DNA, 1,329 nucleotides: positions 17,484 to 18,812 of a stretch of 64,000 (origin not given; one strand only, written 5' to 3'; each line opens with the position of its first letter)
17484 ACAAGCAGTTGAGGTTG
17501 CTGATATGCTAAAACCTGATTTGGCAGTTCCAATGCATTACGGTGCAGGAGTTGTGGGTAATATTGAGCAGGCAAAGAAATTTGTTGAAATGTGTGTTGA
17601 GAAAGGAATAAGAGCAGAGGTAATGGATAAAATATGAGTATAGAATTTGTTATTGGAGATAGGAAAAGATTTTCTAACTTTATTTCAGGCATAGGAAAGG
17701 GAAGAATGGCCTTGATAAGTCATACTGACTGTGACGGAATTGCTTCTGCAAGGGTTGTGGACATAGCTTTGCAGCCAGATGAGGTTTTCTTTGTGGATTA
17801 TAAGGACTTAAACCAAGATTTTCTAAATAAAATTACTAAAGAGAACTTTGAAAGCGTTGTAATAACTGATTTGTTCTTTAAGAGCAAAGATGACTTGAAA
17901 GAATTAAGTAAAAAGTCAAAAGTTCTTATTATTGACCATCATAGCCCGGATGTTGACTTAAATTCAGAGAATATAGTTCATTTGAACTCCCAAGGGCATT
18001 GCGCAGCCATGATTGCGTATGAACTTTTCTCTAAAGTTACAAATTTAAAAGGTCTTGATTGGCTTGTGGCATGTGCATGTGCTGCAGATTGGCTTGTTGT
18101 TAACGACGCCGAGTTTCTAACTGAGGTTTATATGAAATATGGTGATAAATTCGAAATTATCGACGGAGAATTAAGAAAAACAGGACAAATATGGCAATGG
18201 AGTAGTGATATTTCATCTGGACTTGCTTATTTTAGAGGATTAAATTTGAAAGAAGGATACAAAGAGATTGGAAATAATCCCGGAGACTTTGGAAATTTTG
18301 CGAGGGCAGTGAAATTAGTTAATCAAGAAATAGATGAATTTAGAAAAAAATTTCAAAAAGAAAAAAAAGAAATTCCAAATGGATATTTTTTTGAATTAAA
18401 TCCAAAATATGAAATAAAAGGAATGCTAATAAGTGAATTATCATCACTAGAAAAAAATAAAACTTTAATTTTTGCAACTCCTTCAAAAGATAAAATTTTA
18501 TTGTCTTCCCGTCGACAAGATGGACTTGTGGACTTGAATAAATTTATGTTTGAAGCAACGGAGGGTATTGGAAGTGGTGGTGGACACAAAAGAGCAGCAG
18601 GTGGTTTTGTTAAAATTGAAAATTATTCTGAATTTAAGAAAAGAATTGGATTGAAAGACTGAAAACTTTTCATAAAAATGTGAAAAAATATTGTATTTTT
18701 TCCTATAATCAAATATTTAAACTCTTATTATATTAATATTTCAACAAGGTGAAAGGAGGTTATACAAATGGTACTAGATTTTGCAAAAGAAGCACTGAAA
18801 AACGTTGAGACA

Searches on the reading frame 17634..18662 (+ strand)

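Call 7: search_protein_families(library=pfam, proteins=[window:17634-18662:+], max_evalue=0.01)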
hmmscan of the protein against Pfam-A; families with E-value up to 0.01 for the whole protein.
window:17634-18662:+ (342 aa): 2 families
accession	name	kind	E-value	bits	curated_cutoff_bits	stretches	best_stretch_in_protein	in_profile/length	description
PF01368.27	DHH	-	5.5e-09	36.8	28.1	1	26-133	3-103/125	DHH family, N-terminal domain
PF02272.25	DHHA1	-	3.5e-08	34.2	25.9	1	263-338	19-96/102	DHHA1 domain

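Call 8: search_protein_families(library=ncbifam, proteins=[window:17634-18662:+], max_evalue=0.01)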
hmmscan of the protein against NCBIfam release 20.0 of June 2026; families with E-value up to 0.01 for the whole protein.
window:17634-18662:+ (342 aa): 5 families
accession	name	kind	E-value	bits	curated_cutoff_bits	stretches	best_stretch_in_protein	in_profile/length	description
NF053576.1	RecJ_archaeal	equivalog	5.3e-22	78.3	360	2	25-120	14-108/452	RecJ family nuclease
NF040701.1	RecJ_Meth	equivalog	8.4e-14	51.2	550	1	24-129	9-124/449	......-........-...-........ exonuclease RecJ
TIGR00644.1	recJ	equivalog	2.5e-09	36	396.9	2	258-338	339-418/546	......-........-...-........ exonuclease RecJ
NF053575.1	GAN_nuclease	exception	2.7e-09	36.2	850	1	25-121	27-126/467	GINS-associated RecJ family nuclease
TIGR00262.1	trpA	equivalog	0.0037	16.2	102.35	0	60-123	104-167/256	tryptophan synthase subunit alpha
